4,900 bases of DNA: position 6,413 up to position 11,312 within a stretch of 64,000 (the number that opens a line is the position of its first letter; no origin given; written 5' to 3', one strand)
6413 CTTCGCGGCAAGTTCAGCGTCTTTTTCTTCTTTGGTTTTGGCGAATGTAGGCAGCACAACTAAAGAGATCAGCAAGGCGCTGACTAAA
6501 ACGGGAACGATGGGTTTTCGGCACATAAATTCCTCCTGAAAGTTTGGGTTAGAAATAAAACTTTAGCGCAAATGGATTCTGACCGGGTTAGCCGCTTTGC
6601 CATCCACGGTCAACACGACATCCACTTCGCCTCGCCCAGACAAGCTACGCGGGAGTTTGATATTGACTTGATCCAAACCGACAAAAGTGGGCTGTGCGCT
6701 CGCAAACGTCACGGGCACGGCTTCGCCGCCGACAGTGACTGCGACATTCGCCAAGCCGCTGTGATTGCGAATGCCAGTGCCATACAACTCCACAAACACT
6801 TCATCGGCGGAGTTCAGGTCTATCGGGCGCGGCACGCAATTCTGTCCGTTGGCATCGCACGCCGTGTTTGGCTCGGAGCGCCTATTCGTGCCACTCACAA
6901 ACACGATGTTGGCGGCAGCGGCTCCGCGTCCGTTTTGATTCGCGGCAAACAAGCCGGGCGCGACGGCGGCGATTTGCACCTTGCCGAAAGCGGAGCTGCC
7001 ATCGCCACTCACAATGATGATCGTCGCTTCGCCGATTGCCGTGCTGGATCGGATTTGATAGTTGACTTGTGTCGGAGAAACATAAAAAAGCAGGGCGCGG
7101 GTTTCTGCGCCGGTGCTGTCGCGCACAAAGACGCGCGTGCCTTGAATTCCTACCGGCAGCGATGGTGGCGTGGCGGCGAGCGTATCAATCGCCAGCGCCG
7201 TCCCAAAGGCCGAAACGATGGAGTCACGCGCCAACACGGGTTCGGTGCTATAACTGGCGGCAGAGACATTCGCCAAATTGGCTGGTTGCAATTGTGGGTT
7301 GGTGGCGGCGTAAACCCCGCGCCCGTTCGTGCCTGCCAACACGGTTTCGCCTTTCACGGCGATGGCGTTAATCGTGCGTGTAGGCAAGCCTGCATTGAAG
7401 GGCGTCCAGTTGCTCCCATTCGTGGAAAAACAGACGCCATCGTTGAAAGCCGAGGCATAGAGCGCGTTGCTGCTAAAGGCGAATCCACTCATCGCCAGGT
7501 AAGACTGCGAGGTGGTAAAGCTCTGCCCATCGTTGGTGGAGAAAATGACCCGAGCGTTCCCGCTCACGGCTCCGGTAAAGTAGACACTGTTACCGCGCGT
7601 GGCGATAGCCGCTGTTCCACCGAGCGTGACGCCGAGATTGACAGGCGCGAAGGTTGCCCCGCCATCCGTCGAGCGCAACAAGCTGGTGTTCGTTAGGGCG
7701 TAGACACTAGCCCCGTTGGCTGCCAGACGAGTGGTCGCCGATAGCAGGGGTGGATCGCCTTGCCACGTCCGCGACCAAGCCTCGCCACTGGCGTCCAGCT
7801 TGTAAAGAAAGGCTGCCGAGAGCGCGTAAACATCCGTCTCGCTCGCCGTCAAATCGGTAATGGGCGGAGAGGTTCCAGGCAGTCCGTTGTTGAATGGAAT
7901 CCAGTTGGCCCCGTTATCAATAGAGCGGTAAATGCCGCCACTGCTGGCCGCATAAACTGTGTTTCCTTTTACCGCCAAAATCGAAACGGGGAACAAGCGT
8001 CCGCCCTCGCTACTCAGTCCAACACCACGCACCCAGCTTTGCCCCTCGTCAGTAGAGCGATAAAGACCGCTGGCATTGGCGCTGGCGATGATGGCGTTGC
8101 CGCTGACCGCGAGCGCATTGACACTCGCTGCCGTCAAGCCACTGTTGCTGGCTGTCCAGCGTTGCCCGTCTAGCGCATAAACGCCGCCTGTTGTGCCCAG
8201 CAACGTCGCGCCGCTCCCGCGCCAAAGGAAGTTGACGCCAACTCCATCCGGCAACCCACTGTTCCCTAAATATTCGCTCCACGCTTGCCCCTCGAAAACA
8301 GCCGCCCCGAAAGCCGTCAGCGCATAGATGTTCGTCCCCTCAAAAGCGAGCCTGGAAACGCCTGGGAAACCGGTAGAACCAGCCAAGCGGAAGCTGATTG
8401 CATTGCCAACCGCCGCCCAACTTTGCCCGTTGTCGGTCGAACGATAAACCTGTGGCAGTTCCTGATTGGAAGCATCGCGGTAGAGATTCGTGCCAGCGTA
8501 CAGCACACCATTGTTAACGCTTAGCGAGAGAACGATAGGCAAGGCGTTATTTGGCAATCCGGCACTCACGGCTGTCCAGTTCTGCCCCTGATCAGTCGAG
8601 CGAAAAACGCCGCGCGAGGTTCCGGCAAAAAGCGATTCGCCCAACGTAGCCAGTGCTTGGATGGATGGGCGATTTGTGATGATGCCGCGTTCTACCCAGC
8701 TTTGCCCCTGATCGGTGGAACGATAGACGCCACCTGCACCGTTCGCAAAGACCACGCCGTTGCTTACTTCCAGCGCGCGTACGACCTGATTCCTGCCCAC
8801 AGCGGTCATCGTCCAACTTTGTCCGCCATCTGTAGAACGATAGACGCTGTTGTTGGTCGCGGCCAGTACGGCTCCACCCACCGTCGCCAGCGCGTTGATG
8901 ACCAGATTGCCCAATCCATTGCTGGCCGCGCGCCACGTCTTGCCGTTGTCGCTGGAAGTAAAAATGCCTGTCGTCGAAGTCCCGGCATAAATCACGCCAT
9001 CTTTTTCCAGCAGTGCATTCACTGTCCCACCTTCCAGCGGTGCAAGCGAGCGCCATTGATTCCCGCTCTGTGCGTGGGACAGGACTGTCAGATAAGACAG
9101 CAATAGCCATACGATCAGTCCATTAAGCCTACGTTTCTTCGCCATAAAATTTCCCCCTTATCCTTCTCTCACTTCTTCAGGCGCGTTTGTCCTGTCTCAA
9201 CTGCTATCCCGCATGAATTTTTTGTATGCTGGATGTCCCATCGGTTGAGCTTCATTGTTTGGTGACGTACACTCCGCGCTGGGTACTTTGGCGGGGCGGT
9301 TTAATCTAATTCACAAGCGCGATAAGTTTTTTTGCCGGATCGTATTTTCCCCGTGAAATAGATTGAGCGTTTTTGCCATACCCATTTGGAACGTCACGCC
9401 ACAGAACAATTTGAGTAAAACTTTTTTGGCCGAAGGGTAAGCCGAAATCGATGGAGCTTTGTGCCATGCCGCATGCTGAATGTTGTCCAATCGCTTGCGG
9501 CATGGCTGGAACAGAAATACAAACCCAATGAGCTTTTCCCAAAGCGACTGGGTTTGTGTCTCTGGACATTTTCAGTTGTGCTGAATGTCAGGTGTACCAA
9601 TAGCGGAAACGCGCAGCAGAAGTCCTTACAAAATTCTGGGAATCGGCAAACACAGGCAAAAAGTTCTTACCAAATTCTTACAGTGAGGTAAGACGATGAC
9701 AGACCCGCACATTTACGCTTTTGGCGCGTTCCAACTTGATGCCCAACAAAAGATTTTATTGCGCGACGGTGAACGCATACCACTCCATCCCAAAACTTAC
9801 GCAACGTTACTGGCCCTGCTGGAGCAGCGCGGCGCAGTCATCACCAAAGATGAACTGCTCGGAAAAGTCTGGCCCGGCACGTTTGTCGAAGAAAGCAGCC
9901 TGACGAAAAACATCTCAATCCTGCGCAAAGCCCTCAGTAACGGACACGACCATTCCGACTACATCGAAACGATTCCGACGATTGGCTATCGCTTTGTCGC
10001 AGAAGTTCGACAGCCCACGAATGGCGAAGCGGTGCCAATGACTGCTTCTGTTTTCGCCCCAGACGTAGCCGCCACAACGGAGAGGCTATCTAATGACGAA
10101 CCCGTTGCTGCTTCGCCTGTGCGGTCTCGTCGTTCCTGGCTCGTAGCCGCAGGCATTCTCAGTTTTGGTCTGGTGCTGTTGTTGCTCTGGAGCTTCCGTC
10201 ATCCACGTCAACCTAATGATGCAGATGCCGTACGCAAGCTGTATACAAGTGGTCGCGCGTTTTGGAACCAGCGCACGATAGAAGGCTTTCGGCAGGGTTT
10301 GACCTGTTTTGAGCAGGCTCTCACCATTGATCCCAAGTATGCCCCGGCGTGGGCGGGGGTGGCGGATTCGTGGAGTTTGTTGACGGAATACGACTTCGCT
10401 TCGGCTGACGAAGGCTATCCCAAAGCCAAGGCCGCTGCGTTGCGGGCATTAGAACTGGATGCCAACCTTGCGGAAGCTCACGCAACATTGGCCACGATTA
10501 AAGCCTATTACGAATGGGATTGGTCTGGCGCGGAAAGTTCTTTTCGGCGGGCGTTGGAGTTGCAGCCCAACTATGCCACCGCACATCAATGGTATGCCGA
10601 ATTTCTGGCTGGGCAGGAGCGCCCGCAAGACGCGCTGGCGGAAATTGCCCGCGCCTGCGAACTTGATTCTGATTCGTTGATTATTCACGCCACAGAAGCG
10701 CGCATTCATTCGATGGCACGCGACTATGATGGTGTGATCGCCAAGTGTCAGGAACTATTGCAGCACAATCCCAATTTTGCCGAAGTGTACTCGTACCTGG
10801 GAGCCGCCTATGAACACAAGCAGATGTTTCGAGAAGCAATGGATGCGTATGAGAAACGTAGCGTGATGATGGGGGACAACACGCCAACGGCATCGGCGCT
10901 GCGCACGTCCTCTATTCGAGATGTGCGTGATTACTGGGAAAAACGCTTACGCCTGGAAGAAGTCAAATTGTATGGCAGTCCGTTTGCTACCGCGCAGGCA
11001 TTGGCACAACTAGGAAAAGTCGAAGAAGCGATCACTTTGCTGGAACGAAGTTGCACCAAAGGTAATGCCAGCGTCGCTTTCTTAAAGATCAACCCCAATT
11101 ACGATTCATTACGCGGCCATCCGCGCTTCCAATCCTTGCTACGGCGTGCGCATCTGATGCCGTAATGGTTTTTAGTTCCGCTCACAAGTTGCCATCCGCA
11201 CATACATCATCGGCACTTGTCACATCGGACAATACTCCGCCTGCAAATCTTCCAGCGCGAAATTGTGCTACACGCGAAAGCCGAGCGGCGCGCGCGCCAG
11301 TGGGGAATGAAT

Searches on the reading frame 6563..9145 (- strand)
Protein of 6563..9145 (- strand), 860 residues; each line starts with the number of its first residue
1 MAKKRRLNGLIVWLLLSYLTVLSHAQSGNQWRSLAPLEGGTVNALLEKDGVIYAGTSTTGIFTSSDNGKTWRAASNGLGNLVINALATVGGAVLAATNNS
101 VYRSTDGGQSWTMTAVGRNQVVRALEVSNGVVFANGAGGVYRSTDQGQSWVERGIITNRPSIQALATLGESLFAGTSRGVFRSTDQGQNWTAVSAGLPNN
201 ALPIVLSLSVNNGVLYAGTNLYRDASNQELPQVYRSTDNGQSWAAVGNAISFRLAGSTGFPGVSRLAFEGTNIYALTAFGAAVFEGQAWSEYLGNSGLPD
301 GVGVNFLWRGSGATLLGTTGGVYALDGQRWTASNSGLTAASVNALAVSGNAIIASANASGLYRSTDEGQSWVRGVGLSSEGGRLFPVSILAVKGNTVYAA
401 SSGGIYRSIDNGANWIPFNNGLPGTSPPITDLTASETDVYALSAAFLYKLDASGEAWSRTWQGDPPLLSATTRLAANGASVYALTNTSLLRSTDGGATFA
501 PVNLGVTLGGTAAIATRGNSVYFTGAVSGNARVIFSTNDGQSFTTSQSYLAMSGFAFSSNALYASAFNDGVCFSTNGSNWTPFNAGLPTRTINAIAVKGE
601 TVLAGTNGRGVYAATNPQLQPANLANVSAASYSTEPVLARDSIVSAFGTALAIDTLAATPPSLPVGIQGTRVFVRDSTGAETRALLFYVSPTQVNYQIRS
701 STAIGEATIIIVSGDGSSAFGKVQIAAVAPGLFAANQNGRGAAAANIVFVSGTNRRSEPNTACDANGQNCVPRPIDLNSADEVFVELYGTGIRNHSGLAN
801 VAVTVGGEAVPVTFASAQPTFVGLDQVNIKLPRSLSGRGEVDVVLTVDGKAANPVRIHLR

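Call 72: search_protein_families(library=pfam, proteins=[window:6563-9145:-], max_evalue=0.0001)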
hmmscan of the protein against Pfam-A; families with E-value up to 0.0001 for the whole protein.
window:6563-9145:- (860 aa): 5 families
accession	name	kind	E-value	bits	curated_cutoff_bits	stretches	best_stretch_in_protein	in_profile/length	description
PF15902.12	Sortilin-Vps10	-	6e-20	71.9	33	1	140-247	3-113/446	Sortilin, neurotensin receptor 3,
PF02012.26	BNR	-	9.1e-16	55.7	27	0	102-112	1-11/12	BNR/Asp-box repeat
PF19755.4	DUF6242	-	1.4e-14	54.9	29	0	53-111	158-217/217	Domain of unknown function (DUF6242)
PF14870.12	PSII_BNR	-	5.5e-08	32.9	27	0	313-418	38-140/303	Photosynthesis system II assembly factor YCF48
PF10647.15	Gmad1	-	1.9e-07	31.6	20.5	0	324-378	190-243/251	Lipoprotein LpqB beta-propeller domain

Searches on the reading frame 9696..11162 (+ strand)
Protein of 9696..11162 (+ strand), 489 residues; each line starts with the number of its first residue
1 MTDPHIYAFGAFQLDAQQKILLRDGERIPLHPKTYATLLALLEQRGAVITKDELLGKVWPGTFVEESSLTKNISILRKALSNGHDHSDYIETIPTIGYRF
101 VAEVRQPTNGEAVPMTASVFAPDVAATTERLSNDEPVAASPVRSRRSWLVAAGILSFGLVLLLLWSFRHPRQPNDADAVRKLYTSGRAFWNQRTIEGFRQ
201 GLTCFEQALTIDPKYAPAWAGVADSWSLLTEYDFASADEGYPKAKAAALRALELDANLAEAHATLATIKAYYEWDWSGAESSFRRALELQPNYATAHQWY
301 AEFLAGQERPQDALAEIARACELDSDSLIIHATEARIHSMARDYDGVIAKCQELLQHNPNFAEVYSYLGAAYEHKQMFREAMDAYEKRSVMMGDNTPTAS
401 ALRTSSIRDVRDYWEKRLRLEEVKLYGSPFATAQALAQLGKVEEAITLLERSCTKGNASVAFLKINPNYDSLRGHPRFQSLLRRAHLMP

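Call 72: search_protein_families(library=pfam, proteins=[window:9696-11162:+], max_evalue=0.0001)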
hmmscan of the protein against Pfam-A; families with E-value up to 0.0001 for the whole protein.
window:9696-11162:+ (489 aa): 9 families
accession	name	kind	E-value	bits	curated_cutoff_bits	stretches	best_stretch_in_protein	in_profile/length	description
PF07719.23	TPR_2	-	4.5e-16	58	27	0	362-387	1-26/34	Tetratricopeptide repeat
PF00486.34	Trans_reg_C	-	2.2e-15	56.9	26.2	1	25-100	1-77/77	Transcriptional regulatory protein, C terminal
PF14559.12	TPR_19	-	1.7e-11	44.7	25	0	275-326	6-57/68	Tetratricopeptide repeat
PF13431.12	TPR_17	-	3.3e-11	43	24.4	0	283-314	2-33/34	Tetratricopeptide repeat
PF00515.34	TPR_1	-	2.7e-10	40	27.8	0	362-387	1-26/34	Tetratricopeptide repeat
PF13428.12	TPR_14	-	3.3e-10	40.1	23.5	0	431-462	6-37/44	Tetratricopeptide repeat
PF13414.12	TPR_11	-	2.9e-09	36.9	26.8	0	348-373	14-39/42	TPR repeat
PF13432.12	TPR_16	-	5.7e-08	33.5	32.7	0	275-326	12-63/65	Tetratricopeptide repeat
PF13181.12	TPR_8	-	3e-05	24.3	25.7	0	433-452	8-27/34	Tetratricopeptide repeat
